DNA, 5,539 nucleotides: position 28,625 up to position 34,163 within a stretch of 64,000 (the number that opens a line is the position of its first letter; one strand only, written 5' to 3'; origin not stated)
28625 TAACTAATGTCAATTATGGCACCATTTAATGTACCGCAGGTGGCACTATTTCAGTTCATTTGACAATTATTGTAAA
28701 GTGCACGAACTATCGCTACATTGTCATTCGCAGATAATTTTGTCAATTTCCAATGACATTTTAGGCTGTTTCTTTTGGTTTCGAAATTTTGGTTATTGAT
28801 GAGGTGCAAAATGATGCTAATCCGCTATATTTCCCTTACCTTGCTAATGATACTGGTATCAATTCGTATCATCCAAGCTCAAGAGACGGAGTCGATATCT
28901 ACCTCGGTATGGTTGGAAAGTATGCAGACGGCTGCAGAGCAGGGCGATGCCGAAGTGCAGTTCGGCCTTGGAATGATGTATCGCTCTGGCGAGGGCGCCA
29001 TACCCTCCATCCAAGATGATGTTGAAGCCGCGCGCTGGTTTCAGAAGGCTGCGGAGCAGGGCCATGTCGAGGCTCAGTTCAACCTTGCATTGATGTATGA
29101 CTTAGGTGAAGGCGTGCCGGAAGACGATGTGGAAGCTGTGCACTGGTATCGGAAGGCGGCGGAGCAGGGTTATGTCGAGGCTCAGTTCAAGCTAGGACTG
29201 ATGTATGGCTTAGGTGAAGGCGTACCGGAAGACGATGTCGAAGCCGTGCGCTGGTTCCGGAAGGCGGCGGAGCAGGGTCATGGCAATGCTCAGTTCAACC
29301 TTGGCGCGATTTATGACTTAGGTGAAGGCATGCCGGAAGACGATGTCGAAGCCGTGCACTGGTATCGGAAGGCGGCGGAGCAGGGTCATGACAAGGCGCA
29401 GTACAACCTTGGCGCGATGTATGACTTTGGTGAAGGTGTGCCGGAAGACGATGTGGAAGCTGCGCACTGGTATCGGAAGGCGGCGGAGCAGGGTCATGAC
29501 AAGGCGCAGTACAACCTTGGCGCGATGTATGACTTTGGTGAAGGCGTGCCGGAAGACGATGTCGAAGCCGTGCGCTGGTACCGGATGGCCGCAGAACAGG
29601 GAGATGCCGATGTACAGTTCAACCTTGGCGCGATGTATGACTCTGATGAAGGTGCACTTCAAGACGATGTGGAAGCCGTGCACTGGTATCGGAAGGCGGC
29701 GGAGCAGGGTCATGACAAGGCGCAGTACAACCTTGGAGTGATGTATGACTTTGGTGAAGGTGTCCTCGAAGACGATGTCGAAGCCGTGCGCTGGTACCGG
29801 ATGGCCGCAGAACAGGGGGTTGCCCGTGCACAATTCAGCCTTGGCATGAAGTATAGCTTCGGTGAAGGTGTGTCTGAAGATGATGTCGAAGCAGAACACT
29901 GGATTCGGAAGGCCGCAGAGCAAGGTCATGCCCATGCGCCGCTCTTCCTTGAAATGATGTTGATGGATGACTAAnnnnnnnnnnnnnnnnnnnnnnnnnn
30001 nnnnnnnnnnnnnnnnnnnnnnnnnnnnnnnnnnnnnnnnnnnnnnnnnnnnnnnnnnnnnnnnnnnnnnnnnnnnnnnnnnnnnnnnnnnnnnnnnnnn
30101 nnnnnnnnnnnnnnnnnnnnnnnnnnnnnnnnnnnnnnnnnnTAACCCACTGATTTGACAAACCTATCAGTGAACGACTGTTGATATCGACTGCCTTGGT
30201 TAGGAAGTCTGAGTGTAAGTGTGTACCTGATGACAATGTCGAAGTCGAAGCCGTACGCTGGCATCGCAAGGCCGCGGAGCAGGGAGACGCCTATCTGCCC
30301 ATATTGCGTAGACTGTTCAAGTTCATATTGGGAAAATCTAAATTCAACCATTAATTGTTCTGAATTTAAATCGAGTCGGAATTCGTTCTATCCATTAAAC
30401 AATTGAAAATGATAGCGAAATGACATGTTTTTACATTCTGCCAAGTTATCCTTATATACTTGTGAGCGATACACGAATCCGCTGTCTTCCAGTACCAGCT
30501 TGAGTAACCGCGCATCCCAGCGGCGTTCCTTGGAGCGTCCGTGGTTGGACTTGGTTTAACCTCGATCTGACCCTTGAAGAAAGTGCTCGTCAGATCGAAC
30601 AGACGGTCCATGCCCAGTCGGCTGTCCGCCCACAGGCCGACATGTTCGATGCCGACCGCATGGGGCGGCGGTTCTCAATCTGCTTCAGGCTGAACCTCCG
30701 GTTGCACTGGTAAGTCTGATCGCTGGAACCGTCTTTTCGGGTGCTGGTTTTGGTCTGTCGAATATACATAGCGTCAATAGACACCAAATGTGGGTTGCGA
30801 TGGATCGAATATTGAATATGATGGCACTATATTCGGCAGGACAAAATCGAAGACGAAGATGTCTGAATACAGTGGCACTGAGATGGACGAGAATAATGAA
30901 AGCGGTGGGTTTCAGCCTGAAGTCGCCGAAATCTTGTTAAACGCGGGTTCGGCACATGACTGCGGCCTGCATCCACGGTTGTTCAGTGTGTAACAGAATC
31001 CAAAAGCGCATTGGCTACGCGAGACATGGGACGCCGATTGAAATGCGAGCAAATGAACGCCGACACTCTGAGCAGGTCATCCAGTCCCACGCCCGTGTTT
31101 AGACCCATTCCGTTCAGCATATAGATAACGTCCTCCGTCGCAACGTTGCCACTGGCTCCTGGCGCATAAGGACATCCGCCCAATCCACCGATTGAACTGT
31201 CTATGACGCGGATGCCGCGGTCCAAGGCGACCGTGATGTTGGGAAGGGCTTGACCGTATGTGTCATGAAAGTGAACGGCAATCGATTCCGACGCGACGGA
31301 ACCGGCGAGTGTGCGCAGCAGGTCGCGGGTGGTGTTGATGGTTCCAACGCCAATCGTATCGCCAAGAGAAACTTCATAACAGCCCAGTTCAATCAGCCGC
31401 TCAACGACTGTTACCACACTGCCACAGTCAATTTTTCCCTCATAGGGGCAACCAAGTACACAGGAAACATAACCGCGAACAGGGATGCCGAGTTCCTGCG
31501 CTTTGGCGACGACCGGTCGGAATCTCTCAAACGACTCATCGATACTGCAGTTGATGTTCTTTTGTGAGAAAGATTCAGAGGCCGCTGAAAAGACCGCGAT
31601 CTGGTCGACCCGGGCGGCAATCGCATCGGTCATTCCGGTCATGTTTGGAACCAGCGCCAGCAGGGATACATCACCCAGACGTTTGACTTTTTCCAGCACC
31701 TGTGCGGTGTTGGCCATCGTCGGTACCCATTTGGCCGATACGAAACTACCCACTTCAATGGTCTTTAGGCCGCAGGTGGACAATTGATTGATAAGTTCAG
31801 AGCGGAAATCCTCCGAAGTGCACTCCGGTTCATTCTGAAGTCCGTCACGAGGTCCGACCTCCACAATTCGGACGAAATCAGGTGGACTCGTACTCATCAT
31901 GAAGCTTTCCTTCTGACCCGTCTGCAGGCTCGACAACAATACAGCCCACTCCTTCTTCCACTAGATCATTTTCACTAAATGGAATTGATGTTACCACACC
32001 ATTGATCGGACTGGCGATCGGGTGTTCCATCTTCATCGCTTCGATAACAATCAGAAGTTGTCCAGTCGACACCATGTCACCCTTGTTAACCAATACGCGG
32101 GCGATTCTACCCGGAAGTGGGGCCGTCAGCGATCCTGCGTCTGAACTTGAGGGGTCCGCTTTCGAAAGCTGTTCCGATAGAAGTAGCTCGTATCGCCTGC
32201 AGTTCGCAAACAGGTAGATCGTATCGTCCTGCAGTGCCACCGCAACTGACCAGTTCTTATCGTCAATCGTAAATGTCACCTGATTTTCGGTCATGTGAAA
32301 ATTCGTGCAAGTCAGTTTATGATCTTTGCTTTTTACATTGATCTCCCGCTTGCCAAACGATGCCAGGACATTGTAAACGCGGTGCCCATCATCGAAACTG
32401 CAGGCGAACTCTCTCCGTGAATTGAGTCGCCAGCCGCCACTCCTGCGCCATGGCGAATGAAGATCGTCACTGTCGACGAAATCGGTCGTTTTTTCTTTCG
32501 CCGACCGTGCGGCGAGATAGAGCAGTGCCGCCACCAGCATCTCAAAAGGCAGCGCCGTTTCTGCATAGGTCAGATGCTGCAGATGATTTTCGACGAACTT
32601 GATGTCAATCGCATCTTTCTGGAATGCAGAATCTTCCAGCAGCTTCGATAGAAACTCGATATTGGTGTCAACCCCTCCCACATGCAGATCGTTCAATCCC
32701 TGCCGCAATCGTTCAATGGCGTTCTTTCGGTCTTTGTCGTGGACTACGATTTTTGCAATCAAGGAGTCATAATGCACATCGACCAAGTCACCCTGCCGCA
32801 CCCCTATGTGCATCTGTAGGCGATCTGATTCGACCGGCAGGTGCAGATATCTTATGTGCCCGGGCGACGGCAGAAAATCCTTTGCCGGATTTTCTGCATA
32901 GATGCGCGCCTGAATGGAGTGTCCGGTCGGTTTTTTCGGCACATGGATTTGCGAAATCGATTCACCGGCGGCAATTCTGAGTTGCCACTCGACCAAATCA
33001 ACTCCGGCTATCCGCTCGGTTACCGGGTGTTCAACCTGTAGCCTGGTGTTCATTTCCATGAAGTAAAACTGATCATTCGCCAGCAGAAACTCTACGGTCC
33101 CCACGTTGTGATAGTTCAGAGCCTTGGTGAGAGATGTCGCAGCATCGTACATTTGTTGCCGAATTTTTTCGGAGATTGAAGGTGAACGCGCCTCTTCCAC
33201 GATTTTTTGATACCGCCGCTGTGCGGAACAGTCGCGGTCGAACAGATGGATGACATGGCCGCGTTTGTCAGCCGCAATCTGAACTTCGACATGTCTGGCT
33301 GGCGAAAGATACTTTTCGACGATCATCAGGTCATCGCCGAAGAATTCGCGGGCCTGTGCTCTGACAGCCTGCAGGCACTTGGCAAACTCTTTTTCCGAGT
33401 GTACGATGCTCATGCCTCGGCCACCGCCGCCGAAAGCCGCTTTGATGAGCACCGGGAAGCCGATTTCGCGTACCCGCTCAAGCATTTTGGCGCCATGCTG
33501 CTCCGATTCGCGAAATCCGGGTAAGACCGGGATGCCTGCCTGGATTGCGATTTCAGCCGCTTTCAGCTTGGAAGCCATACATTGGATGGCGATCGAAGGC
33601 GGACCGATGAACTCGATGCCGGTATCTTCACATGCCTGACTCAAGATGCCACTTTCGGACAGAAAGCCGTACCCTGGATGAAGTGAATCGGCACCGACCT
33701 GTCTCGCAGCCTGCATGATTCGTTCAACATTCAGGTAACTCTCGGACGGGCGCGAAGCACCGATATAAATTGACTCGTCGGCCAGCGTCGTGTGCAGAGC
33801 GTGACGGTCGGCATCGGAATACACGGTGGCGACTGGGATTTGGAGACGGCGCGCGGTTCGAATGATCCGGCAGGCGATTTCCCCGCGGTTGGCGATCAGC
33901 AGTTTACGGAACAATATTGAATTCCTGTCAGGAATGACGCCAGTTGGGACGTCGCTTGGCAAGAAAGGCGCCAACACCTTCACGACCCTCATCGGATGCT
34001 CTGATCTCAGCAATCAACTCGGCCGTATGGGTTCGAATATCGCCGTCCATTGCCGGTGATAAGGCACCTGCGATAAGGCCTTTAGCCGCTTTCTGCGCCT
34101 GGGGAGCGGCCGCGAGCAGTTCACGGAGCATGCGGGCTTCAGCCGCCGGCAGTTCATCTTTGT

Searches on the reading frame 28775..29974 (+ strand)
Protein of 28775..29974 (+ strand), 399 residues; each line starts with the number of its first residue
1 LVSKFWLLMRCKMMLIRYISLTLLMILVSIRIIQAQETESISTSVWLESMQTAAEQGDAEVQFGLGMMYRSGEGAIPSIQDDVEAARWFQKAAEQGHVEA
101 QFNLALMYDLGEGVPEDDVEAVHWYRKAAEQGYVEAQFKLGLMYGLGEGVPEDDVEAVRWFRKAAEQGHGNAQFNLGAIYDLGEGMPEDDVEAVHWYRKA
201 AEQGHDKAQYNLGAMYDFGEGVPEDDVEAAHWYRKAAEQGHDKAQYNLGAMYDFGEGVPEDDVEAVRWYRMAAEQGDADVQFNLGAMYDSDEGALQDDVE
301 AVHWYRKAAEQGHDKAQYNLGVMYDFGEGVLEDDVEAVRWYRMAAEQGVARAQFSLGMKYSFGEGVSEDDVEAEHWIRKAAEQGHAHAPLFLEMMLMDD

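Call 12: search_protein_families(library=pfam, proteins=[window:28775-29974:+], max_evalue=0.01)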
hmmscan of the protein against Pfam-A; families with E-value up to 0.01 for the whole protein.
window:28775-29974:+ (399 aa): 9 families
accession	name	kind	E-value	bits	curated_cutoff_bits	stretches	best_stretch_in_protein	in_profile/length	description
PF08238.18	Sel1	-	1.6e-107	348.6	30.7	9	207-241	2-36/36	Sel1 repeat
PF23310.1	TPR_27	-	3.2e-15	56.2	27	0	304-339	51-86/110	Plant tetratrico peptide repeats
PF13609.12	Porin_4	-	3.7e-07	30.7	27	1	171-330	152-296/310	Gram-negative porin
PF18374.6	Enolase_like_N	-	7.2e-05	22.5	25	0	225-239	37-51/52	Enolase N-terminal domain-like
PF22277.2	EncFtn-like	-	0.00015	21.9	27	0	294-315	22-43/85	EncFtn-like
PF17769.7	PurK_C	-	0.00035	20.7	22.6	0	285-310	8-35/56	Phosphoribosylaminoimidazole carboxylase C-terminal domain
PF14003.11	YlbE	-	0.0005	20.7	27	0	231-260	12-41/61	YlbE-like protein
PF13784.11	Fic_N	-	0.0007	20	26.7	0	291-313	58-81/82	Fic/DOC family N-terminal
PF21214.3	SelB_WH_2nd_bact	-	0.00078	19.7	27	0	109-136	25-52/59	Selenocysteine-specific elongation factor, winged helix domain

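Call 13: search_protein_families(library=ncbifam, proteins=[window:28775-29974:+], max_evalue=0.01)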
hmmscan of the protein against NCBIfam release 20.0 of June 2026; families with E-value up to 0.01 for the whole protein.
window:28775-29974:+ (399 aa): 6 families
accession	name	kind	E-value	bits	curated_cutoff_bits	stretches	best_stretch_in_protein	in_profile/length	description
NF033786.1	phenyl_MerG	equivalog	1e-65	221.8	350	5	136-214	67-153/217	phenylmercury resistance protein MerG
NF045484.1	TransRegExoR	equivalog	7.2e-46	156.6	450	8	300-349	61-110/267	exopolysaccharide production regulator ExoR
NF047621.1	FlgprotMotXVib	equivalog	2.7e-22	79.3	330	4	116-200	89-174/211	flagellar protein MotX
NF038194.1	AlgK_TPR_lipo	equivalog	9.3e-19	67.4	700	5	160-275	288-402/448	alginate biosynthesis TPR repeat lipoprotein AlgK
NF041760.1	PtuA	equivalog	0.00061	18.8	500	0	90-140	2-52/524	retron Ec78 anti-phage system effector ATPase PtuA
TIGR02172.1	Fb_sc_TIGR02172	paralog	0.0012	18.8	228.2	0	166-199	179-212/226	TIGR02172 family protein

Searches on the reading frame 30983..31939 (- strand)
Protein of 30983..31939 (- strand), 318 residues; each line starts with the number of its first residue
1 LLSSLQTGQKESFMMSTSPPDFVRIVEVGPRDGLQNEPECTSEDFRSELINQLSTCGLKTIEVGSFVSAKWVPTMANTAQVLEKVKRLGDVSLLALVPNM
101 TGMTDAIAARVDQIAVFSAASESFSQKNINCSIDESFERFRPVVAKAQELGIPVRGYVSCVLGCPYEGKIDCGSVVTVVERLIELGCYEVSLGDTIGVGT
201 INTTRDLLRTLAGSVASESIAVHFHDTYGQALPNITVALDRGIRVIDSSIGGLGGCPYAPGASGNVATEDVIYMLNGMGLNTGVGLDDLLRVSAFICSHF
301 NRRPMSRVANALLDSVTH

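Call 41: search_protein_families(library=ncbifam, proteins=[window:30983-31939:-], max_evalue=0.001)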
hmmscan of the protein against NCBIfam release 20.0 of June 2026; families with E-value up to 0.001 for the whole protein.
window:30983-31939:- (318 aa): 22 families
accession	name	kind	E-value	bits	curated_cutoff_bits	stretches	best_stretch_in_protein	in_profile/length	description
NF004283.0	PRK05692.1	subfamily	1.4e-126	421.7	246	1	20-313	4-297/300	hydroxymethylglutaryl-CoA lyase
NF002085.0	PRK00915.1-2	subfamily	8.3e-20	71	517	1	16-296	7-271/504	2-isopropylmalate synthase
TIGR02146.1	LysS_fung_arch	equivalog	2.4e-19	69.8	413.55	1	31-254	7-220/344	homocitrate synthase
TIGR02090.1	LEU1_arch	subfamily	7.4e-18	64.8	484.75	1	23-296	1-258/363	isopropylmalate/citramalate/homocitrate synthases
TIGR02660.1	nifV_homocitr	equivalog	3.4e-14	52.9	462.9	1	27-297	6-260/365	homocitrate synthase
NF041069.1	IPMS_Sufob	equivalog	3.3e-13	49.7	600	1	23-296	1-260/371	isopropylmalate synthase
NF002084.0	PRK00915.1-1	equivalog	1.4e-12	46.9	748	1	23-298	5-275/523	2-isopropylmalate synthase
TIGR00973.1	leuA_bact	equivalog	5.4e-12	44.9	598.7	1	25-298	4-272/494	2-isopropylmalate synthase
NF002086.0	PRK00915.1-3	equivalog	1.4e-11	43.6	532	1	21-276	5-251/516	2-isopropylmalate synthase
NF002087.0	PRK00915.1-4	equivalog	1.6e-11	43.5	729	1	24-276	8-251/516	2-isopropylmalate synthase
NF006049.0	PRK08195.1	subfamily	2.4e-10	40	229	1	180-305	155-275/344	4-hyroxy-2-oxovalerate/4-hydroxy-2-oxopentanoic acid aldolase,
NF002088.0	PRK00915.1-5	equivalog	3e-09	35.9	697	1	24-275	5-247/514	2-isopropylmalate synthase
TIGR03217.1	4OH_2_O_val_ald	equivalog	4.2e-09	36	286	1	174-303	144-268/334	4-hydroxy-2-oxovalerate aldolase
NF006761.0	PRK09282.1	domain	1.6e-08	33.5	402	1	173-297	154-271/591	pyruvate carboxylase subunit B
NF008984.0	PRK12330.1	equivalog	2.1e-08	33.4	827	1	174-296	157-274/500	methylmalonyl-CoA carboxytransferase subunit 5S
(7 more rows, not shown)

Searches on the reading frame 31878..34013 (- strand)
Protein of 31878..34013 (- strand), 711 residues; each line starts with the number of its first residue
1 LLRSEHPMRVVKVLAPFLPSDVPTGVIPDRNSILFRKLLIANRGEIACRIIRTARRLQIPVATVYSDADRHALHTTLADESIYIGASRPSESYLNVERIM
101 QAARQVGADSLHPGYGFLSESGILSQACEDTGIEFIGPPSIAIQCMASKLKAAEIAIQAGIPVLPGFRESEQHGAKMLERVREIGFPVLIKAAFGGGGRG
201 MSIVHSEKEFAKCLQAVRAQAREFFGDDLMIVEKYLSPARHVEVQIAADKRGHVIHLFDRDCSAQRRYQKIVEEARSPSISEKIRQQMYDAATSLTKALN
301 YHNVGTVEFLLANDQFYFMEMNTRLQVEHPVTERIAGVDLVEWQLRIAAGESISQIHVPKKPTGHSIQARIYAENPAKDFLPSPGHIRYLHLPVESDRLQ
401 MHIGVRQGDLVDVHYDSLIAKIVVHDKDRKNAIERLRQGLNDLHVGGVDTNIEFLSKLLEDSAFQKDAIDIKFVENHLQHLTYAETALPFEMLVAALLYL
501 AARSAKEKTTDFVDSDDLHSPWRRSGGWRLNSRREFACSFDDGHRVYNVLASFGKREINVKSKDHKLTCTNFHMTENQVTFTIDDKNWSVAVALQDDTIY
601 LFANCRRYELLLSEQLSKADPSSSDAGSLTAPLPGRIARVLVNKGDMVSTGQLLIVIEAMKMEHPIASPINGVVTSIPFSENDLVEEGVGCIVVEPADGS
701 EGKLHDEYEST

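Call 41: search_protein_families(library=ncbifam, proteins=[window:31878-34013:-], max_evalue=0.001)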
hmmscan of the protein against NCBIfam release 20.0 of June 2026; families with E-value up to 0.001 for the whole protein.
window:31878-34013:- (711 aa): 54 families (the best 25 are shown)
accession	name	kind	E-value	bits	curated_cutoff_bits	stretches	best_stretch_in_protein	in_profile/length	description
NF009554.0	PRK12999.1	equivalog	1.7e-167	559.4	965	2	35-487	5-465/1147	pyruvate carboxylase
NF006367.0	PRK08591.1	subfamily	9e-161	535.6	597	1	35-480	2-447/451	acetyl-CoA carboxylase biotin carboxylase subunit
TIGR02712.1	urea_carbox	equivalog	3.1e-159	532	1303.85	2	35-477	1-442/1201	urea carboxylase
NF006406.0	PRK08654.1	equivalog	4.9e-155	516.8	739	1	34-481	1-446/499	acetyl-CoA carboxylase biotin carboxylase subunit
TIGR00514.1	accC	equivalog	2.6e-151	504.5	626.5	1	35-479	2-446/449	acetyl-CoA carboxylase biotin carboxylase subunit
NF004085.0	PRK05586.1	equivalog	9.9e-151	502.6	723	1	34-479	1-446/448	acetyl-CoA carboxylase biotin carboxylase subunit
TIGR01235.1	pyruv_carbox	equivalog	1.4e-148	496.4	1114.45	2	37-482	1-456/1143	pyruvate carboxylase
NF009471.0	PRK12833.1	equivalog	1.4e-140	468.9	686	1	35-482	5-452/467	acetyl-CoA carboxylase biotin carboxylase subunit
NF005525.0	PRK07178.1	equivalog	6.1e-137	457.1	768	1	35-498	2-463/471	acetyl-CoA carboxylase biotin carboxylase subunit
NF006286.0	PRK08462.1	equivalog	7.8e-133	443.6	740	1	36-477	5-444/445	acetyl-CoA carboxylase biotin carboxylase subunit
NF006287.0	PRK08463.1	equivalog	8.5e-131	437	775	1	35-482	2-449/479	acetyl-CoA carboxylase subunit A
NF004173.0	PRK05641.1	equivalog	2.3e-17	63.9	199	1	615-691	73-149/153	putative acetyl-CoA carboxylase biotin carboxyl carrier protein subunit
TIGR01369.1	CPSaseII_lrg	equivalog_domain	2.4e-17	61.9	1027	1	126-357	647-873/1052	carbamoyl-phosphate synthase (glutamine-hydrolyzing) large subunit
NF003671.0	PRK05294.1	equivalog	1.8e-16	59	599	1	124-362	642-875/1058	carbamoyl-phosphate synthase large subunit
NF006761.0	PRK09282.1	domain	2.1e-16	59.5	402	1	560-694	471-589/591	pyruvate carboxylase subunit B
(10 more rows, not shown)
